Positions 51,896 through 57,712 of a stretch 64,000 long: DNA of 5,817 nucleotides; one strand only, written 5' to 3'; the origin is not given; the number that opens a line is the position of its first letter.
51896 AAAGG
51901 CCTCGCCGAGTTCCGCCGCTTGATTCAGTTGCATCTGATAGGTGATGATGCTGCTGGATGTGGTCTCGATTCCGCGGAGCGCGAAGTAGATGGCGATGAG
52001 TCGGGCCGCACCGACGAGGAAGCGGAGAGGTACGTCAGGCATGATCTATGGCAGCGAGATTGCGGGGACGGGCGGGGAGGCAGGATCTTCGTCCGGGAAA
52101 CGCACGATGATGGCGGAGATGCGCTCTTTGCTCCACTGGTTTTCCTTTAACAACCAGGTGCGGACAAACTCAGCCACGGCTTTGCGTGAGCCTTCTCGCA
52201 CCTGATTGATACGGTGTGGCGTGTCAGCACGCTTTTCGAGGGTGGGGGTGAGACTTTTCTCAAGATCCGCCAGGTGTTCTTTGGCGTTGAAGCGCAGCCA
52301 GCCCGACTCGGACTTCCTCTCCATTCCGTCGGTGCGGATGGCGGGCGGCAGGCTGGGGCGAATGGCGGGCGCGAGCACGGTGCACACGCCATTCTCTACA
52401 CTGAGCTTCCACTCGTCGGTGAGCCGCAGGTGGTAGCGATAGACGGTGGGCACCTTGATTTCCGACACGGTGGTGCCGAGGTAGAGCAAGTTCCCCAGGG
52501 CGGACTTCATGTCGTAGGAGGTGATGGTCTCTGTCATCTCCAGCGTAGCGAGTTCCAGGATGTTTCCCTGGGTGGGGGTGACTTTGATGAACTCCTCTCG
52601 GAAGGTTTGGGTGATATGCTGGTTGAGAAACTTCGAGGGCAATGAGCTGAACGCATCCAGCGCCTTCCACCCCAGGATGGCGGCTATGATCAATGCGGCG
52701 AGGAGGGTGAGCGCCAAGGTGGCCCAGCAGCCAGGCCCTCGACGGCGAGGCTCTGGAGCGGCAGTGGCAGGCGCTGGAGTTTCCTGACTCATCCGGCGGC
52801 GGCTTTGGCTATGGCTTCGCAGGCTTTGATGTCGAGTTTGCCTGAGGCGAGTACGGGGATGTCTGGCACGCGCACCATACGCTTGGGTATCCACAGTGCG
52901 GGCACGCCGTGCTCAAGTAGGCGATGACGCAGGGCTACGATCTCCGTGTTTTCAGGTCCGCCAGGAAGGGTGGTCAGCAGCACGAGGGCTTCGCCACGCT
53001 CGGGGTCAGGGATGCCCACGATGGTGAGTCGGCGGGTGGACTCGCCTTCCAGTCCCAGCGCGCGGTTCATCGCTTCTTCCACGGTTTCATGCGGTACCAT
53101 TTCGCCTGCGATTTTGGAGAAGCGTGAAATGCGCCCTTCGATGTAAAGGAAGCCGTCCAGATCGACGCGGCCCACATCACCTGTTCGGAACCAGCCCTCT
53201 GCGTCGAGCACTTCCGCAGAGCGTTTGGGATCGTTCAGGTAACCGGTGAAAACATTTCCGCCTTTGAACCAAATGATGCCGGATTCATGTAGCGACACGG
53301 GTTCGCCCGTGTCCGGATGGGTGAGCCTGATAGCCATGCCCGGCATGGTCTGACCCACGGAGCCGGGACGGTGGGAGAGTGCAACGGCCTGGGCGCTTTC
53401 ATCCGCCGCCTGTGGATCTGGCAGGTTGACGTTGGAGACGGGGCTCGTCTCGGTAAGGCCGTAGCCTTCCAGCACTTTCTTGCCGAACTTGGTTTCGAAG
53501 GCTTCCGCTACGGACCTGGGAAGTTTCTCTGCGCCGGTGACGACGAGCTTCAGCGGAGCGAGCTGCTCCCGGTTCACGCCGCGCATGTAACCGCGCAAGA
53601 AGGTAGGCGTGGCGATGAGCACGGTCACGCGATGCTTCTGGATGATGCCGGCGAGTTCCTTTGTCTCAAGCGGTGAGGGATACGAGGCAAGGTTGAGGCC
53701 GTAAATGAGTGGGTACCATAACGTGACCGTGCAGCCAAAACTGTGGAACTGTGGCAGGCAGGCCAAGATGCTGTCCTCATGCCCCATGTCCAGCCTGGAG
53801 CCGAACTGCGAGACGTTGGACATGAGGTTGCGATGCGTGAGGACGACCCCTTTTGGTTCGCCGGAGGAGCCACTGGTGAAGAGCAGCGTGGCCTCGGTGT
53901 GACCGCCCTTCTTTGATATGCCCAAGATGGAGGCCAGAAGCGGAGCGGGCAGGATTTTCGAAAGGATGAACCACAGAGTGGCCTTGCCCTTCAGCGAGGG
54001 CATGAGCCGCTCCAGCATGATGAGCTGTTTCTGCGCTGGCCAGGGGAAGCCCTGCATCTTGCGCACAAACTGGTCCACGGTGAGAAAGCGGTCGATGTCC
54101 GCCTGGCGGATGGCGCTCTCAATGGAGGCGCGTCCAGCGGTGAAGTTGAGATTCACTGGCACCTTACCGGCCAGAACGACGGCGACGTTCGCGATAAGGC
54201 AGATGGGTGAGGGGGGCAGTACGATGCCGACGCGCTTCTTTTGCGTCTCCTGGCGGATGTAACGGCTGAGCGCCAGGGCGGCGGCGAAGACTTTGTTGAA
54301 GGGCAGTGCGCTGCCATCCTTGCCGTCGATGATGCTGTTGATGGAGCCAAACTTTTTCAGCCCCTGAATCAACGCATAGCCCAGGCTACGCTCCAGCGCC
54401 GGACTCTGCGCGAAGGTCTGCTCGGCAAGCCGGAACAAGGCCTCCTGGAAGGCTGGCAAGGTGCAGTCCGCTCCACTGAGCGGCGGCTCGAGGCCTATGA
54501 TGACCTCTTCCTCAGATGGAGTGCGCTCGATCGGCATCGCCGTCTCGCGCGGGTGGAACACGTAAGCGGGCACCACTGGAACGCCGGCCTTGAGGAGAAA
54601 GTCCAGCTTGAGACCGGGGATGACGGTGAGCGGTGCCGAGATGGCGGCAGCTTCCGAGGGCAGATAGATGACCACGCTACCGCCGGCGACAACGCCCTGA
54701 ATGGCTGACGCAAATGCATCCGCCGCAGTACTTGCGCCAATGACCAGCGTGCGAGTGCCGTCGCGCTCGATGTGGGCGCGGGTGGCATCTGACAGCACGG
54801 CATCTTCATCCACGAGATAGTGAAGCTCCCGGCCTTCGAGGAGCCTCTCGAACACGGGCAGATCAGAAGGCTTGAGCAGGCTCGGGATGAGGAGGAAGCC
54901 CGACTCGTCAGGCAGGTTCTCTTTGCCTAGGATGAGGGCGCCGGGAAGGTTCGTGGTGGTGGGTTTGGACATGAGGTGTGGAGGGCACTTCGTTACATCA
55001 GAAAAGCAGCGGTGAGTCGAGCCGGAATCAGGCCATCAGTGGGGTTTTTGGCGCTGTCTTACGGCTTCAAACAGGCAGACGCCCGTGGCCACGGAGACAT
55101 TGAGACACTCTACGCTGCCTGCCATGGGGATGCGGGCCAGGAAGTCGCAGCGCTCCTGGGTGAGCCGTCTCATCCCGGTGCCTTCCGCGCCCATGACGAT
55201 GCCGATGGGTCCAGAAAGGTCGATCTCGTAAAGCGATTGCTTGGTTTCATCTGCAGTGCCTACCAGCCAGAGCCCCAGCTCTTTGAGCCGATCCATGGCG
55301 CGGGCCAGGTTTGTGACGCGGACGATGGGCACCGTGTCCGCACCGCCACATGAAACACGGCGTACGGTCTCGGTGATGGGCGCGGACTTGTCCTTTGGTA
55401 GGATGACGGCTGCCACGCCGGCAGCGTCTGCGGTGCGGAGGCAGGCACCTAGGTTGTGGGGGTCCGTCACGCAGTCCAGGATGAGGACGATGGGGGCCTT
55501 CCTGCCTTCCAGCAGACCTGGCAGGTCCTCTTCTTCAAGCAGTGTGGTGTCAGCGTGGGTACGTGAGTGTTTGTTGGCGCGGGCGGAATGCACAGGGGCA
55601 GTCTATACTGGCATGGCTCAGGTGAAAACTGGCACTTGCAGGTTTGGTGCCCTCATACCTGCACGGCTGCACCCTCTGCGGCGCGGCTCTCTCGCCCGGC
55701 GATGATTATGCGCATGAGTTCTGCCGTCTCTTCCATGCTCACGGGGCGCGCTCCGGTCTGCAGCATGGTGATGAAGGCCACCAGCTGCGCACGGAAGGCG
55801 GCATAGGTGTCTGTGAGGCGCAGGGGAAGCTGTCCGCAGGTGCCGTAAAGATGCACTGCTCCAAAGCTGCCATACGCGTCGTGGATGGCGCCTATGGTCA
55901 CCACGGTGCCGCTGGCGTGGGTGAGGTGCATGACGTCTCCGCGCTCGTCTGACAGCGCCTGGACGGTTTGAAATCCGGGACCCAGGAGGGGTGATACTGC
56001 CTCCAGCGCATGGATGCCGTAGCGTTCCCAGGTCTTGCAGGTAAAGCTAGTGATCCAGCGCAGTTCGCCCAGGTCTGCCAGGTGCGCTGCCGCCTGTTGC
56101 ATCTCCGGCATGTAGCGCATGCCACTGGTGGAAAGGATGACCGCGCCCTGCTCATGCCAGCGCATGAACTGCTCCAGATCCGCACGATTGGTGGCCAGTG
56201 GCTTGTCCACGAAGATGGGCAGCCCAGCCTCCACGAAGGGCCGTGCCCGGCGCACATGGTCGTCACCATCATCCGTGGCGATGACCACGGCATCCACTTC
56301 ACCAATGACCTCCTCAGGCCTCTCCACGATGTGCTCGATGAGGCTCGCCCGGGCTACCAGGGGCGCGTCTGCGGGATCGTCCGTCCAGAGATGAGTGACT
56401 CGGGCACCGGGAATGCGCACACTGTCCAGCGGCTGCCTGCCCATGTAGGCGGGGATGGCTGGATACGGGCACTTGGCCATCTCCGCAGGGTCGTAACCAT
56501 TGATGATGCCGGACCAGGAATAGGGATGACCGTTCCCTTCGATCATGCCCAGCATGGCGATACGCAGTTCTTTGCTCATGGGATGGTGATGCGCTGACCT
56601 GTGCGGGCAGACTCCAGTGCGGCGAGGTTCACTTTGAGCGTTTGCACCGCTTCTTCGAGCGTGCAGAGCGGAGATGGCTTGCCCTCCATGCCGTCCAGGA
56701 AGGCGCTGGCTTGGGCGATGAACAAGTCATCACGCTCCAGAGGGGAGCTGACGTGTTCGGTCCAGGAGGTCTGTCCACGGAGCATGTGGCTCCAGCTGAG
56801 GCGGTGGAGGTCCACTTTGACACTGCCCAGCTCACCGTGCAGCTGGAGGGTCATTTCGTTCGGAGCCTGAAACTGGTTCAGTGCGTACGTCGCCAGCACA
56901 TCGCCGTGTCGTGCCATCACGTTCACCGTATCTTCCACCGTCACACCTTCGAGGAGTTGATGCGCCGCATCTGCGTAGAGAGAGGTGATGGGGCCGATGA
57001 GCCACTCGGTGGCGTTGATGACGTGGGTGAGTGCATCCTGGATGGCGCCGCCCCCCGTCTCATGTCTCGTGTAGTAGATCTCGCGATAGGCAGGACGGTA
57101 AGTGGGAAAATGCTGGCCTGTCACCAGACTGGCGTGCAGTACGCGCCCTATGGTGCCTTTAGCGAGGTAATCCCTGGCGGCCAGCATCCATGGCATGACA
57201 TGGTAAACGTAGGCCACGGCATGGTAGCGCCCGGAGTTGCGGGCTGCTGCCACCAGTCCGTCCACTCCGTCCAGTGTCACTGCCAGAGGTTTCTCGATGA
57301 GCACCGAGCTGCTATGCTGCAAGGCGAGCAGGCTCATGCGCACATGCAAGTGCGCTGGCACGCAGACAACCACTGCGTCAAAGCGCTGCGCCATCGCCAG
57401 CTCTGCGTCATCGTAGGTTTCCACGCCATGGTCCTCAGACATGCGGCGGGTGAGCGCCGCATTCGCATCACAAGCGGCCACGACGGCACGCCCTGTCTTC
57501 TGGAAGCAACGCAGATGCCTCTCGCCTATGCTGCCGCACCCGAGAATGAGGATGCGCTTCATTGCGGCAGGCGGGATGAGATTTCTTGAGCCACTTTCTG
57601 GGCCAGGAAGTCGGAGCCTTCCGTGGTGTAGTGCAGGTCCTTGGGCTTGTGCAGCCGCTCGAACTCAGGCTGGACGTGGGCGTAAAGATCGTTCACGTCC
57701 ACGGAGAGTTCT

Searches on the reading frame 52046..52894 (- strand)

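Call 59: search_protein_families(library=pfam, proteins=[window:52046-52894:-], max_evalue=0.001)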
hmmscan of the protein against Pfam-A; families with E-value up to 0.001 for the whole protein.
window:52046-52894:- (282 aa): 0 families

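Call 85: search_protein_families(library=pfam, proteins=[window:52046-52894:-], max_evalue=0.05)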
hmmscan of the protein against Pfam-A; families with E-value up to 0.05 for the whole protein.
window:52046-52894:- (282 aa): 1 family
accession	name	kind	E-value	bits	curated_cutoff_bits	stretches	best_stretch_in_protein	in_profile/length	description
PF09850.14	DotU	-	0.024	14.7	27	1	11-75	138-203/205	Type VI secretion system protein DotU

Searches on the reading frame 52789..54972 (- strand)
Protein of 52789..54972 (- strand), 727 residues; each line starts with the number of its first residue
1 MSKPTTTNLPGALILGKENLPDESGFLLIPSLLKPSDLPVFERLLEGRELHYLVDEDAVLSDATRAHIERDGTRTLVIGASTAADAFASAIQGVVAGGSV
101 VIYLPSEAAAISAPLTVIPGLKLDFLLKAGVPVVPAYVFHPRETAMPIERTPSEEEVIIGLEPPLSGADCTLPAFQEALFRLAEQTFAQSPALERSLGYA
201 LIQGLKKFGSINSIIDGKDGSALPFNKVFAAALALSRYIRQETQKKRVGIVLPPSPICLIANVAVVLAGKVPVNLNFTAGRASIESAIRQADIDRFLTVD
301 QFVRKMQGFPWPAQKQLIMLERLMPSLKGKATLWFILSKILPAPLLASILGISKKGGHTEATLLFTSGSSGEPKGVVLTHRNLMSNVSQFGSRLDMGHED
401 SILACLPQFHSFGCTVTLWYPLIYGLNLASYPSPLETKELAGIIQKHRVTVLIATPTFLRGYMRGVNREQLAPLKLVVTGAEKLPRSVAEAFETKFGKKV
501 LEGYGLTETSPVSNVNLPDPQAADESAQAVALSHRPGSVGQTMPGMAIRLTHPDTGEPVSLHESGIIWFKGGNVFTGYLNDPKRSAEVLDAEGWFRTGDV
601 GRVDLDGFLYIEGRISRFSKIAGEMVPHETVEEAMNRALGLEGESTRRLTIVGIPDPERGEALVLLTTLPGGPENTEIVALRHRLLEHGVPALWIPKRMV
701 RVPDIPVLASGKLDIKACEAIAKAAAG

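Call 59: search_protein_families(library=pfam, proteins=[window:52789-54972:-], max_evalue=0.001)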
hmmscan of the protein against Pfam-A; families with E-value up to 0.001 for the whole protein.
window:52789-54972:- (727 aa): 2 families
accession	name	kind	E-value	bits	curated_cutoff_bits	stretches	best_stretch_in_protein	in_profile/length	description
PF00501.34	AMP-binding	-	3.3e-62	210.9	29.9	1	216-579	16-384/384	AMP-binding enzyme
PF13193.12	AMP-binding_C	-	0.00081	20.7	24.5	0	651-712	17-76/76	AMP-binding enzyme C-terminal domain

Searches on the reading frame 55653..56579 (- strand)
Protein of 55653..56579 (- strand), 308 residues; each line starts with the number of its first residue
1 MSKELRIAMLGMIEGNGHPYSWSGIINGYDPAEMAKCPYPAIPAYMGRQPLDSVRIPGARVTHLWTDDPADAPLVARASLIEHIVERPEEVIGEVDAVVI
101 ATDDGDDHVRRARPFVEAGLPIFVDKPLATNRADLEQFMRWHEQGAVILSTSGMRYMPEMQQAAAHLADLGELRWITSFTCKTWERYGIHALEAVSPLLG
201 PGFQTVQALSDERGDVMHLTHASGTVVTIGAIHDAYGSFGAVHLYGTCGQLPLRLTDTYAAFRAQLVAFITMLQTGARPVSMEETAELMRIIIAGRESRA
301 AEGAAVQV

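Call 59: search_protein_families(library=pfam, proteins=[window:55653-56579:-], max_evalue=0.001)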
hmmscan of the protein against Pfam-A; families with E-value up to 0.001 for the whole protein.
window:55653-56579:- (308 aa): 1 family
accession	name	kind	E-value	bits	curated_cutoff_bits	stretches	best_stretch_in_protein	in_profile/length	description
PF01408.29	GFO_IDH_MocA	-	3.5e-08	34.6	24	1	57-149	24-116/120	Oxidoreductase family, NAD-binding Rossmann fold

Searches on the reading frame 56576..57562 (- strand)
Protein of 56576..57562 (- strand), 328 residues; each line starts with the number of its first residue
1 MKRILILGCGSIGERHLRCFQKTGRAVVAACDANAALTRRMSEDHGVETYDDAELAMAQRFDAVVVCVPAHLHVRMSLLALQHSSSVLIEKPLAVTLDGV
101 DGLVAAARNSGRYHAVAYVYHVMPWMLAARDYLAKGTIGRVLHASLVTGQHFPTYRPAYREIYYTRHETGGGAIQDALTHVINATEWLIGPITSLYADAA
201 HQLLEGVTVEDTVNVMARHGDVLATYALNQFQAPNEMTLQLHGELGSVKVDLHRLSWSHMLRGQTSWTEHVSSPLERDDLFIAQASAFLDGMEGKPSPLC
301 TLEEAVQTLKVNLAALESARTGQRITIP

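Call 84: search_protein_families(library=pfam, proteins=[window:56576-57562:-], max_evalue=0.001)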
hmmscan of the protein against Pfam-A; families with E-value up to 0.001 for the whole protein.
window:56576-57562:- (328 aa): 5 families
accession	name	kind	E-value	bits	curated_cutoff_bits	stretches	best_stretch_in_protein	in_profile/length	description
PF01408.29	GFO_IDH_MocA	-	1.3e-20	74.7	24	1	3-117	2-119/120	Oxidoreductase family, NAD-binding Rossmann fold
PF22725.1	GFO_IDH_MocA_C3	-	1e-19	71.2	27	1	127-248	2-123/124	GFO/IDH/MocA C-terminal domain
PF02894.22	GFO_IDH_MocA_C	-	1.6e-12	48.1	22.9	1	133-326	4-217/218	Oxidoreductase family, C-terminal alpha/beta domain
PF03807.23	F420_oxidored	-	8.4e-05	23.5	21.6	1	3-71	1-70/94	NADP oxidoreductase coenzyme F420-dependent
PF22685.1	Gal80p_C-like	-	0.00049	20.7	29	0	124-214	1-93/152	Gal80p, C-terminal domain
